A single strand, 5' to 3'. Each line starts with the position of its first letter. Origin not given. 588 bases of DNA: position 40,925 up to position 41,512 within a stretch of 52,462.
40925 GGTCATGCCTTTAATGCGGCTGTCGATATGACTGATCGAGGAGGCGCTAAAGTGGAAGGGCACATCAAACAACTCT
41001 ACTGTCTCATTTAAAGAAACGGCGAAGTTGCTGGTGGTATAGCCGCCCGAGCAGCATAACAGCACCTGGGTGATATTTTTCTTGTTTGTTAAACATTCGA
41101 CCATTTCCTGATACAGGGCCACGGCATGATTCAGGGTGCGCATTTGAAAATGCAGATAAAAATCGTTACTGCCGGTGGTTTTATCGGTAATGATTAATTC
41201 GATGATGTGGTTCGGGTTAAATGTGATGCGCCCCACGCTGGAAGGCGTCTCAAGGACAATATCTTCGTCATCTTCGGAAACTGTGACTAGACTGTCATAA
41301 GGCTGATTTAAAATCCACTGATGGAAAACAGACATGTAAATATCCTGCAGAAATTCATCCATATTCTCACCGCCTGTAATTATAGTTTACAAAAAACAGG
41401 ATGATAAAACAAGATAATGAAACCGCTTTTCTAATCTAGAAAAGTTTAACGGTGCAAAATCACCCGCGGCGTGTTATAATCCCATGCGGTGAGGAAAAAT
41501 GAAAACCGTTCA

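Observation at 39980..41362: Covalent fusion of a cellobiose-type PTS EIIB domain to a catalytically degenerate ROK domain, with an unknown N-terminal domain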

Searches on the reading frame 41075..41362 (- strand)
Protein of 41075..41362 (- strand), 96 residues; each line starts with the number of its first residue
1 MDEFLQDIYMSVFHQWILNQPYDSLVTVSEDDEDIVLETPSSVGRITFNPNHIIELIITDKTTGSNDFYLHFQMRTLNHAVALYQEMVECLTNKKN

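Call 27: search_solved_structures(query=A3, max_evalue=10, show_alignments=2)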
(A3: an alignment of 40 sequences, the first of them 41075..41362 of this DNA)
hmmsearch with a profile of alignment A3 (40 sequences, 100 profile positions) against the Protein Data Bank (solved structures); distinct sequences matched with E-value up to 10: 17.
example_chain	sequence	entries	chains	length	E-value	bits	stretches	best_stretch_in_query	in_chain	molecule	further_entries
6een_C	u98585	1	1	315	8.6e-06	29.1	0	78-91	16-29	Designer Pentatricopeptide Protein dPPR10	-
6een_D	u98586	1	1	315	8.8e-06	29.1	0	78-91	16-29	Designer Pentatricopeptide Protein dPPR10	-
6een_B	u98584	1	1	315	1e-05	28.9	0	78-91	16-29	Designer Pentatricopeptide Protein dPPR10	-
6een_A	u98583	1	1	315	1.1e-05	28.8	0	78-91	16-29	Designer Pentatricopeptide Protein dPPR10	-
5i9d_A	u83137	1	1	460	0.00011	25.5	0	78-91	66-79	pentatricopeptide repeat protein dPPR-U8A2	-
5i9g_C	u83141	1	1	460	0.00012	25.5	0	78-91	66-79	pentatricopeptide repeat protein dPPR-U8C2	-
5i9f_A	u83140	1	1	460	0.00012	25.5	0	78-91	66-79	pentatricopeptide repeat protein dPPR-U10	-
5i9h_A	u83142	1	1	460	0.00012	25.5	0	78-91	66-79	pentatricopeptide repeat protein dPPR-U8G2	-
5orm_A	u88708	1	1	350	0.00014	25.2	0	78-91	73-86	cPPR-Telo1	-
4wn4_A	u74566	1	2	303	0.00019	24.8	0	78-91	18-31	Pentatricopeptide repeat protein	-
5orq_A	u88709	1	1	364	0.0002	24.8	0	78-91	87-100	cPPR-Telo1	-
4wsl_A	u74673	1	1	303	0.00021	24.7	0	78-91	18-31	Pentatricopeptide repeat protein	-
4pjr_A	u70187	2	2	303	0.00041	23.8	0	78-91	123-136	Pentatricopeptide repeat protein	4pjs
4ozs_A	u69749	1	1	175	0.00045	23.6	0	78-91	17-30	Alpha solenoid protein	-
4pjq_A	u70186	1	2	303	0.00065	23.1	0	78-91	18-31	Pentatricopeptide repeat protein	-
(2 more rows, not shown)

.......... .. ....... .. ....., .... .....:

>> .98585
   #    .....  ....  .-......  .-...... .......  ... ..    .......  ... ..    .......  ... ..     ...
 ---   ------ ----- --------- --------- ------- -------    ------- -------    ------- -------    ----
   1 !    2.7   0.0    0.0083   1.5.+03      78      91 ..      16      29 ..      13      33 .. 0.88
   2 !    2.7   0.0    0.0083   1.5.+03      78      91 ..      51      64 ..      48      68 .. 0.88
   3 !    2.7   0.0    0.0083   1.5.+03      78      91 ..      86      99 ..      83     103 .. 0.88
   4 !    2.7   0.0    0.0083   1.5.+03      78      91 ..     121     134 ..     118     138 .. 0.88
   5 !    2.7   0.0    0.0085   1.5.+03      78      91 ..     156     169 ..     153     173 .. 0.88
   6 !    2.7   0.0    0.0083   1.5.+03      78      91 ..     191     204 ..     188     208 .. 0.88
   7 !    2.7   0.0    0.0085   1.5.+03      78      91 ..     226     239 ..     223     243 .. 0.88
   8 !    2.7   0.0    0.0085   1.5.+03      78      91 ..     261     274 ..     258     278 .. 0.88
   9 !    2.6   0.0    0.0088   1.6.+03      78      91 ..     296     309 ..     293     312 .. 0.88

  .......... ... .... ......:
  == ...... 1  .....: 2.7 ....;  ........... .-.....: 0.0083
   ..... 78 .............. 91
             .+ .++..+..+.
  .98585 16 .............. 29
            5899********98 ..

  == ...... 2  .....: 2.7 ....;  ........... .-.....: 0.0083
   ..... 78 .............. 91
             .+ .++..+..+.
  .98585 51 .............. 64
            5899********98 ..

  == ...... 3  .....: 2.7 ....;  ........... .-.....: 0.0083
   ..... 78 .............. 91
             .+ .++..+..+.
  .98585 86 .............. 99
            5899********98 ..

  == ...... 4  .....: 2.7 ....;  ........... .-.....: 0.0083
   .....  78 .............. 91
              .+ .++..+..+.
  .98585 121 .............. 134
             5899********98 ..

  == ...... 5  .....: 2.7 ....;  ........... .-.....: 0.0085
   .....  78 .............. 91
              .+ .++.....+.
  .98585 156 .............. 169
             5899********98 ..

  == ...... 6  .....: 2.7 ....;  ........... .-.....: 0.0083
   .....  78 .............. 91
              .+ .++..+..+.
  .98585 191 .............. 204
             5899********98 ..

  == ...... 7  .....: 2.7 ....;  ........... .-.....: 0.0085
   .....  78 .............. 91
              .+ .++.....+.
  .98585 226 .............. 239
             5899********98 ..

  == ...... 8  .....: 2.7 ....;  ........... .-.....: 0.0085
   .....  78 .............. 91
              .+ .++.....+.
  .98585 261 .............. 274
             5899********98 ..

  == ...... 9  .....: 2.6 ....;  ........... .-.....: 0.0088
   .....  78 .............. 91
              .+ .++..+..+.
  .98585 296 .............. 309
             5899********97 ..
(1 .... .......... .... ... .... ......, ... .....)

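Call 28: search_protein_families(library=pfam, alignment_id=A3, max_evalue=10)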
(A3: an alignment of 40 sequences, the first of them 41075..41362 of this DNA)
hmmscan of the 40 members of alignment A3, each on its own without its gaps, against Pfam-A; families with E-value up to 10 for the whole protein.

A. member 1, window:41075-41362:- (96 aa): 1 family
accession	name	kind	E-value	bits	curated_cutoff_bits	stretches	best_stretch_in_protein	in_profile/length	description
PF24689.1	TriTu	-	0.13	12.5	27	1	17-88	13-89/91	Immunity protein TriTu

B. families by the number of members that match (of 40 scanned): 34 families (the first 25 are shown)
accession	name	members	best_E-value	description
PF24689.1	TriTu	4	0.00046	Immunity protein TriTu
PF18801.6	RapH_N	3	0.0038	response regulator aspartate phosphatase H, N terminal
PF22603.2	RAE1_2_domI_C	2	0.028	RAE1/2 domain I, C-terminal region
PF01535.26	PPR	2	0.081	PPR repeat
PF13041.12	PPR_2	2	0.087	PPR repeat family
PF16367.11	RRM_7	2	0.13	RNA recognition motif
PF20391.3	DUF6686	1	0.00095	Family of unknown function (DUF6686)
PF08463.15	EcoEI_R_C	1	0.013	EcoEI R protein C-terminal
PF04803.17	Cor1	1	0.027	Cor1/Xlr/Xmr conserved region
PF21974.1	SPN1_m3Gcap_bd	1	0.028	Snurportin1, m3G cap-binding domain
PF08454.17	RIH_assoc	1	0.035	RyR and IP3R Homology associated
PF21344.3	Zn_ribbon_LysW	1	0.04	Alpha-aminoadipate carrier protein LysW-like, globular domain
PF22054.2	BVU_2266-like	1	0.046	BVU_2266-like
PF24189.1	Ig_RSC4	1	0.047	RSC4 Ig-like domain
PF19294.4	DACZ_N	1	0.057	Diadenylate cyclase, N-terminal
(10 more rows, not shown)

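Call 32: predict_structure(alignment_id=A3)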
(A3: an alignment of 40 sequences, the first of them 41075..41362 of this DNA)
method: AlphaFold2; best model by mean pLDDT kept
length: 96 residues; sequences in the alignment: 40
mean_pLDDT: 90.4   pTM: 0.81
mean pLDDT of the five models: 90.4, 89.9, 89.0, 88.3, 87.8
residues with pLDDT >= 90: 71; 70-90: 21; 50-70: 4; < 50: 0
segments of 3 or more residues with pLDDT < 50: none
pLDDT, mean of each block of 10 residues (from residue 1): 89 94 80 88 94 96 93 96 94 74
secondary structure, 60 per line:
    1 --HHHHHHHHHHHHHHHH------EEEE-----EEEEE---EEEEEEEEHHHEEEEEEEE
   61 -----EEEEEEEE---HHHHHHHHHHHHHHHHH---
elements in order: H3-18 E25-28 E34-38 E42-49 E53-60 E66-73 H77-93

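Call 35: fold_search(model_id=the predicted structure, library=pdb)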
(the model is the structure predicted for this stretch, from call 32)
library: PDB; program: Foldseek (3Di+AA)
matches with E <= 10: 1088; with E <= 0.001: 0
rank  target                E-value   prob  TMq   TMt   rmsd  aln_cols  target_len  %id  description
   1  7zhm_C                1.3e-03  1.00  0.62  0.67   3.6        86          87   16  Salmonella enterica Rhs1 C-terminal toxin TreTu complex with TriTu immunity protein (released 2022-11-23)
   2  9v9n_A                5.5e-02  0.30  0.24  0.06  13.0        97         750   16  Cryo-EM structure of KICSTOR CCC complex (state 5) (released 2025-11-12)
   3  2gje_A                9.9e-02  0.75  0.39  0.28   9.0        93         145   14  Structure of a guideRNA-binding protein complex bound to a gRNA (released 2006-09-05)
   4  2gid_A                1.1e-01  0.77  0.39  0.27   8.6        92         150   12  Crystal structures of trypanosoma bruciei MRP1/MRP2 (released 2006-09-05)
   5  9ltz_R                1.2e-01  0.38  0.24  0.08  10.2        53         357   19  protein structure of DDB1-DDA1-DET1-Ube2e2 complex (released 2026-01-28)
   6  9v86_A                1.9e-01  0.21  0.26  0.05  14.4        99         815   12  Cryo-EM structure of KICSTOR CCC complex (state 3) (released 2025-11-12)
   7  9rsd_7                2.0e-01  0.28  0.24  0.07  18.1       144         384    8  Ternary complex of a charged molecular glue degrader ZZ1-SO2H, BRD4(BD1) neosubstrate, and the CTLH E3 ligase receptor (released 2026-04-08)
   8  7xfr_A                2.1e-01  0.44  0.24  0.08  11.6        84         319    5  Crystal structure of WIPI2b in complex with the second site of ATG16L1 (released 2023-03-08)
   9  8shj_C                2.1e-01  0.35  0.23  0.08  10.7        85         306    8  Crystal structure of the WD-repeat domain of human WDR91 in complex with MR45279 (released 2023-07-05)
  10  8qbn_7                2.1e-01  0.25  0.23  0.07  13.8        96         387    9  Structure of the non-canonical CTLH E3 substrate receptor WDR26 bound to YPEL5 (released 2024-05-15)
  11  8qe8_A                2.9e-01  0.38  0.25  0.08   9.1        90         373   10  Structure of the non-canonical CTLH E3 substrate receptor WDR26 bound to NMNAT1 substrate (released 2024-05-15)
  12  2hjb_A                2.9e-01  0.33  0.27  0.09  11.1        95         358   16  Crystal structure of Alcaligenes faecalis AADH in complex with p-methoxybenzylamine (released 2007-11-06)
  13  9rsc_W                2.9e-01  0.16  0.21  0.08  18.3       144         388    8  Ternary complex of an improved charged molecular glue degrader ZZ2-SO2H, BRD4(BD1) neosubstrate, and the CTLH E3 ligas (released 2026-04-08)
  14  7nky_O                2.9e-01  0.12  0.20  0.07  11.9        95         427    8  RNA Polymerase II-Spt4/5-nucleosome-FACT structure (released 2021-07-07)
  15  2kr0_MODEL_1_A        3.0e-01  0.41  0.30  0.08  15.2        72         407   14  Solution structure of the proteasome ubiquitin receptor Rpn13 (released 2010-05-26)
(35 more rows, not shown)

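Call 42: search_protein_representatives(alignment_id=A3)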
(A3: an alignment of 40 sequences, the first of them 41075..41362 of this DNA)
Query: 40 sequences, 100 profile positions. Proteins with E-value up to 0.001 (for the whole library): 355; up to 1e-10: 204; up to 1e-30: 4. The best 150 are listed.
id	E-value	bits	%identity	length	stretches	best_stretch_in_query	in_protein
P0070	5.1e-35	135.8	-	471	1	1-99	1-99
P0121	4.1e-34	132.9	-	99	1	1-96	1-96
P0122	3.7e-33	129.8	-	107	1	1-99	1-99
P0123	1.4e-31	124.8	-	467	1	1-99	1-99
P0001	3.2e-30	120.4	-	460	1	1-97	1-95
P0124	3.7e-30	120.2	-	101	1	1-97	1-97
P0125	5.8e-30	119.6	-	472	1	1-99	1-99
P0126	7.1e-30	119.3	-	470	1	1-99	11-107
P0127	1.2e-29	118.5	-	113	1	1-92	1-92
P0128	1.6e-29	118.2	-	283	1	1-97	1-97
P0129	1.9e-29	117.9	-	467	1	1-100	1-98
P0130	2.7e-29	117.4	-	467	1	1-100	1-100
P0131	3.3e-29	117.2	-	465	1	1-96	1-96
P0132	4.2e-29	116.8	-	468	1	1-99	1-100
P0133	5.8e-29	116.4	-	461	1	1-99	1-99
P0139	8.5e-28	112.6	-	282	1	1-100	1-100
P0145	3.0e-26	107.7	-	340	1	1-98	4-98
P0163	2.1e-22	95.3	-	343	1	1-98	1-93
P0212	1.4e-15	73.4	-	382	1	13-99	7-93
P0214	1.5e-15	73.3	-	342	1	9-98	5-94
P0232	1.2e-14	70.5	-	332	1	8-99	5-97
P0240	2.2e-14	69.6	-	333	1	13-99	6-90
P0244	2.9e-14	69.2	-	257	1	10-99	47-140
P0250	1.0e-13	67.5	-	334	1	11-99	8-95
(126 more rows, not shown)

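Call 43: search_protein_families(library=pfam, proteins=[P0145, P0163, P0214, P0232, P0240, P0250, P0128, P0139, P0212, P0244], max_evalue=0.01)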
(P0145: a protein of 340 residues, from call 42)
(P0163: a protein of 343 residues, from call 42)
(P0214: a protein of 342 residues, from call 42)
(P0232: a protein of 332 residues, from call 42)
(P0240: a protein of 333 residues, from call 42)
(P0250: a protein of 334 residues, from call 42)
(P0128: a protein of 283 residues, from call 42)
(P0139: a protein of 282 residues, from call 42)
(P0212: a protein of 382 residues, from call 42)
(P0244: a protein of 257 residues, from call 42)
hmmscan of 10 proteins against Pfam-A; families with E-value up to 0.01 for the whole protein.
P0145 (340 aa): 1 family
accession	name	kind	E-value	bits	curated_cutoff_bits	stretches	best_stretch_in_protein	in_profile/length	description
PF02302.22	PTS_IIB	-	1.4e-07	32.5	23.6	1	103-170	1-67/90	PTS system, Lactose/Cellobiose specific IIB subunit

P0163 (343 aa): 1 family
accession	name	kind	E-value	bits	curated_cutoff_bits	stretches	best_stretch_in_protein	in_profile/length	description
PF02302.22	PTS_IIB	-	9.9e-09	36.2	23.6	1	98-175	1-76/90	PTS system, Lactose/Cellobiose specific IIB subunit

P0214 (342 aa): 3 families
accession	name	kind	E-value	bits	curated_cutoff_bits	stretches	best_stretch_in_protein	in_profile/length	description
PF00480.26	ROK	-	1.8e-05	24.9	22.9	1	254-340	36-127/294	ROK family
PF02302.22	PTS_IIB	-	0.00012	23.1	23.6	1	100-174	2-74/90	PTS system, Lactose/Cellobiose specific IIB subunit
PF17950.7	SpmSyn_N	-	0.003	18.2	25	1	236-274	41-79/96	S-adenosylmethionine decarboxylase N -terminal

P0232 (332 aa): 3 families
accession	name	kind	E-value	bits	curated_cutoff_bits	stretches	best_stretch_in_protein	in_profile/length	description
PF13581.12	HATPase_c_2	-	2.6e-17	63.5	27.4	1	204-321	4-125/127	Histidine kinase-like ATPase domain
PF02518.31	HATPase_c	-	3.4e-05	24.7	26.4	1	233-306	7-85/111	Histidine kinase-, DNA gyrase B-, and HSP90-like ATPase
PF07228.17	SpoIIE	-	0.0018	18.7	25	1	138-190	140-191/192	Stage II sporulation protein E (SpoIIE)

P0240 (333 aa): 2 families
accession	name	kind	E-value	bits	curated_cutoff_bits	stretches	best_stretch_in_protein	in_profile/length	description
PF02302.22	PTS_IIB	-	7.7e-07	30.1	23.6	1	94-171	1-77/90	PTS system, Lactose/Cellobiose specific IIB subunit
PF00480.26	ROK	-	3.9e-05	23.8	22.9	1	249-331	40-127/294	ROK family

P0250 (334 aa): 2 families
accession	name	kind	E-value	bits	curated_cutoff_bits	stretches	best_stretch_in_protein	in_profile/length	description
PF02302.22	PTS_IIB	-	4.5e-08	34.1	23.6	1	99-163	1-67/90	PTS system, Lactose/Cellobiose specific IIB subunit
PF00480.26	ROK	-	6.6e-05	23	22.9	1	259-330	41-111/294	ROK family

P0128 (283 aa): 1 family
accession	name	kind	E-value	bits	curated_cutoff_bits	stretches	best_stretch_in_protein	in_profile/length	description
PF02302.22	PTS_IIB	-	7.4e-09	36.6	23.6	1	103-163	1-60/90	PTS system, Lactose/Cellobiose specific IIB subunit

P0139 (282 aa): 1 family
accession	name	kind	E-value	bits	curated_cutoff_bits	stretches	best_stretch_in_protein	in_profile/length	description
PF02302.22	PTS_IIB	-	7.2e-06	27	23.6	1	103-166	1-64/90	PTS system, Lactose/Cellobiose specific IIB subunit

P0212 (382 aa): 2 families
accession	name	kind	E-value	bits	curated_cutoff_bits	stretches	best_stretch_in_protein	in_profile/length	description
PF00480.26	ROK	-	3.1e-08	33.9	22.9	1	236-370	16-156/294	ROK family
PF02302.22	PTS_IIB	-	7.3e-08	33.4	23.6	1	98-172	2-74/90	PTS system, Lactose/Cellobiose specific IIB subunit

P0244 (257 aa): 2 families
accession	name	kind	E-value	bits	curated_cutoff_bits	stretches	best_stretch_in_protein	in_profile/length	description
PF02302.22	PTS_IIB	-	3.4e-06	28.1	23.6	1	145-220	2-75/90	PTS system, Lactose/Cellobiose specific IIB subunit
PF14518.11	Haem_oxygenas_2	-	0.0047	17.2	28.9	0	91-149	111-169/177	Iron-containing redox enzyme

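Call 52: find_encoding_contigs(protein=P0232, flank=4000, max_places=3)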
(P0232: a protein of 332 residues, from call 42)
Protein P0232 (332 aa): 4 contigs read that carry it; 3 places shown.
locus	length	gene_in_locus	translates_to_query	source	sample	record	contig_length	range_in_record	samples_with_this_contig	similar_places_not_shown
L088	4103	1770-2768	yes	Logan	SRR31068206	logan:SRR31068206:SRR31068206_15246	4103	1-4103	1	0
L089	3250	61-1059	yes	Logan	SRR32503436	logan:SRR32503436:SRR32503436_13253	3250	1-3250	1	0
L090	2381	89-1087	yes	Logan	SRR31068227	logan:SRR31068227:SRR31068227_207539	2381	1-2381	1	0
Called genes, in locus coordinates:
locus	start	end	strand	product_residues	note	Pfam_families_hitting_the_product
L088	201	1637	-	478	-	PF14319:Zn_Tnp_IS91, PF04986:Y2_Tnp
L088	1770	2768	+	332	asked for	PF13581:HATPase_c_2, PF02518:HATPase_c (faint)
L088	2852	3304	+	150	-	PF13328:HD_4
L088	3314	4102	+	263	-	?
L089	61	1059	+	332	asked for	PF13581:HATPase_c_2, PF02518:HATPase_c (faint)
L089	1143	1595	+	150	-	PF13328:HD_4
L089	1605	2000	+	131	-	PF01740:STAS, PF13466:STAS_2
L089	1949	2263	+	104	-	-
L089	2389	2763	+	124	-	-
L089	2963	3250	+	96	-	?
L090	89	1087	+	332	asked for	PF13581:HATPase_c_2, PF02518:HATPase_c (faint)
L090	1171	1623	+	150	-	PF13328:HD_4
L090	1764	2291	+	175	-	-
